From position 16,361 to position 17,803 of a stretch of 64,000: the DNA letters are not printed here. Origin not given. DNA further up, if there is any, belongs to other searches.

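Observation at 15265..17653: Secretin split into two separately exported polypeptides inside a Secretin_N (N3) domain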

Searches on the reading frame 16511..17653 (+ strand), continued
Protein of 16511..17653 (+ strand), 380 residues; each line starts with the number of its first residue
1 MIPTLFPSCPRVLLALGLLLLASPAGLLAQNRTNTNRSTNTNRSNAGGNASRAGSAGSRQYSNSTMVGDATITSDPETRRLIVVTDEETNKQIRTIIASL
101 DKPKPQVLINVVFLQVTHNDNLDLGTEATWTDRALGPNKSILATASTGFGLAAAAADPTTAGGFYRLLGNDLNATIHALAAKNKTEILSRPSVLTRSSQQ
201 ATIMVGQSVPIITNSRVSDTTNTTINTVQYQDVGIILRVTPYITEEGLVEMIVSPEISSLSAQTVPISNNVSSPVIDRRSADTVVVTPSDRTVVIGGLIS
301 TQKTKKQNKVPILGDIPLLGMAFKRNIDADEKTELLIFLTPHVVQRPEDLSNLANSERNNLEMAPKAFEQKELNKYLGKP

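Call 24: search_solved_structures(query=window:16511-17650:+, show_alignments=2, max_evalue=0.001)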
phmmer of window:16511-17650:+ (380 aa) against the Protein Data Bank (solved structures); distinct sequences matched with E-value up to 0.001: 22.
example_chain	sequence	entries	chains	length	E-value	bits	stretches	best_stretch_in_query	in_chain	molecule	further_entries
5wln_G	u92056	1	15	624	4.1e-38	134.6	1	64-359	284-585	Type II secretion system protein D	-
5wq7_A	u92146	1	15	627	6.3e-37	130.7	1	56-352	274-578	Putative type II secretion system protein D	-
6i1x_A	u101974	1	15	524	3.4e-34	121.7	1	46-354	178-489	Type II secretion system protein D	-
5w68_A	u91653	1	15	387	4.9e-34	121.2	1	167-346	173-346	Putative type II secretion protein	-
5zdh_A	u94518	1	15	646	4.2e-33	118.1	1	168-346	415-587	Type II secretion system protein D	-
6hcg_A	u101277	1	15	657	2e-32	115.9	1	72-353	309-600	Type II secretion system protein D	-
6i1y_A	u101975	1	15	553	7.9e-29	104.1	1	151-347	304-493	General secretion pathway protein GspD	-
9k8v_A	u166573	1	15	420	2.2e-28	102.6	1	146-350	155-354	General secretion pathway protein D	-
5wq8_A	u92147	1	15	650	7.2e-28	100.9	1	146-349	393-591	Type II secretion system protein D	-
5wq9_A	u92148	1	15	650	5.6e-27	98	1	146-349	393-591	Type II secretion system protein D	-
9x0w_A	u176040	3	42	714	8.8e-23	84.2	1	155-345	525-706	Fimbrial assembly protein PilQ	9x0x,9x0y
6ve2_A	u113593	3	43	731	1e-22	84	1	155-345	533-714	Fimbrial assembly protein PilQ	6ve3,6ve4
8odn_A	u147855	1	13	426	3e-22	82.5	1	147-346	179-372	RcpA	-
3jc8_Qa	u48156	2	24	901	5.5e-22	81.6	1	70-347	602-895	PilQ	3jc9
9sh1_A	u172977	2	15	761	1e-21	80.7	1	58-344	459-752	Type IV pilus biogenesis and competence protein PilQ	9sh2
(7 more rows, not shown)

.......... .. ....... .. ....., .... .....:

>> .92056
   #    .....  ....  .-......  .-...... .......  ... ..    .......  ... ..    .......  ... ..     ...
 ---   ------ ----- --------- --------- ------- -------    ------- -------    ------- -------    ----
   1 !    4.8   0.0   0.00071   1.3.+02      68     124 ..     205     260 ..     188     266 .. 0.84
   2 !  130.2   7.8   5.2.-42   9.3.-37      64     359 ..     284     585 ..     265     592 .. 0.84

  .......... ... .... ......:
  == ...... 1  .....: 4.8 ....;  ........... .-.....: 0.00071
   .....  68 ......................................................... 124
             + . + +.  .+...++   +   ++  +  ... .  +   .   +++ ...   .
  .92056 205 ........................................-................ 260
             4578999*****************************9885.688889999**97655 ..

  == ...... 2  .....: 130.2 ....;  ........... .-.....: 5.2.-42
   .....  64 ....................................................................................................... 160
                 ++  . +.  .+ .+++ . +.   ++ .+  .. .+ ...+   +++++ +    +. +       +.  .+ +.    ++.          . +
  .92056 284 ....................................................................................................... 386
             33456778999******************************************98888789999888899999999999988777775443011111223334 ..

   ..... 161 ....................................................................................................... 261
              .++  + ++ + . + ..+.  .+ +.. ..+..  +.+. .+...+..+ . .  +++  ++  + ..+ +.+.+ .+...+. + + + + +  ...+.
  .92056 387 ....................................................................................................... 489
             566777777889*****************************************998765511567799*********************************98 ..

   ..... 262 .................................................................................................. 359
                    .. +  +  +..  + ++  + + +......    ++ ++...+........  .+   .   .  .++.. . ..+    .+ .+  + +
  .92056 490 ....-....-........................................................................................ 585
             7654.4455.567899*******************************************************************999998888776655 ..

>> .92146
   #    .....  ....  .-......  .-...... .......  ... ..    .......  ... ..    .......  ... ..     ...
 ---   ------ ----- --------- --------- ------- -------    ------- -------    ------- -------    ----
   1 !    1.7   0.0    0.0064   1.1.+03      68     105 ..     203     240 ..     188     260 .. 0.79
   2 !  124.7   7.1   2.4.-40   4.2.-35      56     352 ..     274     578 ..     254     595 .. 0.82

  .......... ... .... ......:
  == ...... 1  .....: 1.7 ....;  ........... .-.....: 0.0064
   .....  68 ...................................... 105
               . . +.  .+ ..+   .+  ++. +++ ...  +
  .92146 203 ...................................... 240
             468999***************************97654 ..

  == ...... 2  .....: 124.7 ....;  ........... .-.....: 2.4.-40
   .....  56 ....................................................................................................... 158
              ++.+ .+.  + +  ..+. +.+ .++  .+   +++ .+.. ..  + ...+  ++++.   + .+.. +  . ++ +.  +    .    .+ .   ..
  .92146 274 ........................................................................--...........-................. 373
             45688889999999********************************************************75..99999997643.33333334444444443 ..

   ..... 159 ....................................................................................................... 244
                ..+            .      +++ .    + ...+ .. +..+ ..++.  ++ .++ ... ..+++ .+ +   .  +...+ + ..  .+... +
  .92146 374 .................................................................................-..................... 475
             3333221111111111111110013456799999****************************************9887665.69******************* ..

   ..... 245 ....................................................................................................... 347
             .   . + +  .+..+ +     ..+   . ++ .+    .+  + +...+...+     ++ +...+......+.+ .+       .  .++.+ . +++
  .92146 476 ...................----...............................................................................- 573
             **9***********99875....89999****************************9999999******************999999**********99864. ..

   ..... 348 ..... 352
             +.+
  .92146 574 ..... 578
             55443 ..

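Call 55: list_cluster_members(proteins=[P0003, P0045, P0058, P0050, P0020, P0106, P0296, P0363, P0308, P0390])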
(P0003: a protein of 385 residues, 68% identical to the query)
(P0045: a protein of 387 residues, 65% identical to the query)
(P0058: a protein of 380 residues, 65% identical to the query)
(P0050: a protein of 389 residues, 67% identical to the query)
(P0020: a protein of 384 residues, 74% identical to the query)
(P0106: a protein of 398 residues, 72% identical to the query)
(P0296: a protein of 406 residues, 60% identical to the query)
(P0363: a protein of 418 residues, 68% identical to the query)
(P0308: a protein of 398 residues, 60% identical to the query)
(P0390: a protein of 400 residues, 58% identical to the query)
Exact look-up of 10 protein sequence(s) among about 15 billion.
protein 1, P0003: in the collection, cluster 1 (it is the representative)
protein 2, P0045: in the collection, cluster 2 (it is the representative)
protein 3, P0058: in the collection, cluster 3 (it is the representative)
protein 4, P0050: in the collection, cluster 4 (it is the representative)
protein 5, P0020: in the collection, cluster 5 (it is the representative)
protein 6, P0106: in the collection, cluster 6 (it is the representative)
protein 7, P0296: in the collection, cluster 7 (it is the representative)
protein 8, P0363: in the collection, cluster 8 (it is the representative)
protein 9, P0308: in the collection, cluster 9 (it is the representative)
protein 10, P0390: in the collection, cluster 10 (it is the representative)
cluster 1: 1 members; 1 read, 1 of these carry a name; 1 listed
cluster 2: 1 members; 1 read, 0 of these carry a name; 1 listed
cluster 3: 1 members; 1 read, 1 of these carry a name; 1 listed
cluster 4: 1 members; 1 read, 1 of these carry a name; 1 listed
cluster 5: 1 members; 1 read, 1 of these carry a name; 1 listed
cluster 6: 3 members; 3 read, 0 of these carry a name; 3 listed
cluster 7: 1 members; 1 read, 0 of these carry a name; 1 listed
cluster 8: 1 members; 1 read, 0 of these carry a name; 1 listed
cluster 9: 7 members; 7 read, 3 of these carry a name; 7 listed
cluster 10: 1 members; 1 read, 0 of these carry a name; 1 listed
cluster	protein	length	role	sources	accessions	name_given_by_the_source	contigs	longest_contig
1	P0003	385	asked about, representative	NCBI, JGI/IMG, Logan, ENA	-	general secretion pathway protein D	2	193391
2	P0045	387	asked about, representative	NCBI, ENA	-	-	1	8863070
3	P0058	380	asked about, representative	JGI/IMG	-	general secretion pathway protein D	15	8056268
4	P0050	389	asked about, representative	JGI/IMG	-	general secretion pathway protein D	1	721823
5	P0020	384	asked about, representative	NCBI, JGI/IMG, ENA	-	general secretion pathway protein D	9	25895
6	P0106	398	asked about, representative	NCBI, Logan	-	-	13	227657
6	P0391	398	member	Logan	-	-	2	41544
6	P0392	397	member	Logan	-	-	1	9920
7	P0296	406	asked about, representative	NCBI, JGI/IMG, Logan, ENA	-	-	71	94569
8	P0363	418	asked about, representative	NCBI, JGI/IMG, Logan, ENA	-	-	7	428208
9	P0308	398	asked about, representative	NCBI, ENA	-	-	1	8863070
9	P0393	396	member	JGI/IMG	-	type II secretory pathway component GspD/PulD (secretin)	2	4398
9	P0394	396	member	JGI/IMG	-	type II secretory pathway component GspD/PulD (secretin)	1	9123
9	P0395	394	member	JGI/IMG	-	type II secretory pathway component GspD/PulD (secretin)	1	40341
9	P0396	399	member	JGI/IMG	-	-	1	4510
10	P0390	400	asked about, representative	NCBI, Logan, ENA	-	-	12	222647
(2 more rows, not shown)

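Call 73: search_protein_families(library=pfam, proteins=[P0188, P0192], max_evalue=0.001)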
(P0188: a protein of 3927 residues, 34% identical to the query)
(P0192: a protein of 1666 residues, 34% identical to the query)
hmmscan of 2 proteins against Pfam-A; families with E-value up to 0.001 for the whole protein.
P0188 (3927 aa): 5 families
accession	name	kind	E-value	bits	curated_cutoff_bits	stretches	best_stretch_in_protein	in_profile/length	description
PF03958.22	Secretin_N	-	0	1351.2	28.2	38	680-742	1-65/69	Bacterial type II/III secretion system short domain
PF00263.26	Secretin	-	4.7e-49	166.7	27.5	1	3709-3875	1-169/169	Bacterial type II and III secretion system protein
PF14611.13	KH_SLS1_1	-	6.1e-20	71.6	24.1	0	1133-1196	11-65/69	SLS1 protein first KH domain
PF24471.1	KH_DEAH11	-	1.7e-14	53.6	27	0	710-740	36-66/70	DEAH11-like, KH-domain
PF21305.2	type_II_gspD_N0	-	3.2e-05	24.1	27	1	105-166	4-65/71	GspD-like, N0 domain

P0192 (1666 aa): 5 families
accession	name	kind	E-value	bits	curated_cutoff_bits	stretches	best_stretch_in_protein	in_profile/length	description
PF03958.22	Secretin_N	-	4e-141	459.9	28.2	11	838-937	1-67/69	Bacterial type II/III secretion system short domain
PF00263.26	Secretin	-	5.5e-50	169.7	27.5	1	1461-1628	1-168/169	Bacterial type II and III secretion system protein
PF21305.2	type_II_gspD_N0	-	1.3e-08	35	27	1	138-209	1-71/71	GspD-like, N0 domain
PF09662.15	Phenyl_P_gamma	-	6e-08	33.2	25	0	1021-1062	34-74/83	Phenylphosphate carboxylase gamma subunit (Phenyl_P_gamma)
PF11385.13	DUF3189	-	2.4e-05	24.5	23.2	0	908-933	58-83/147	Protein of unknown function (DUF3189)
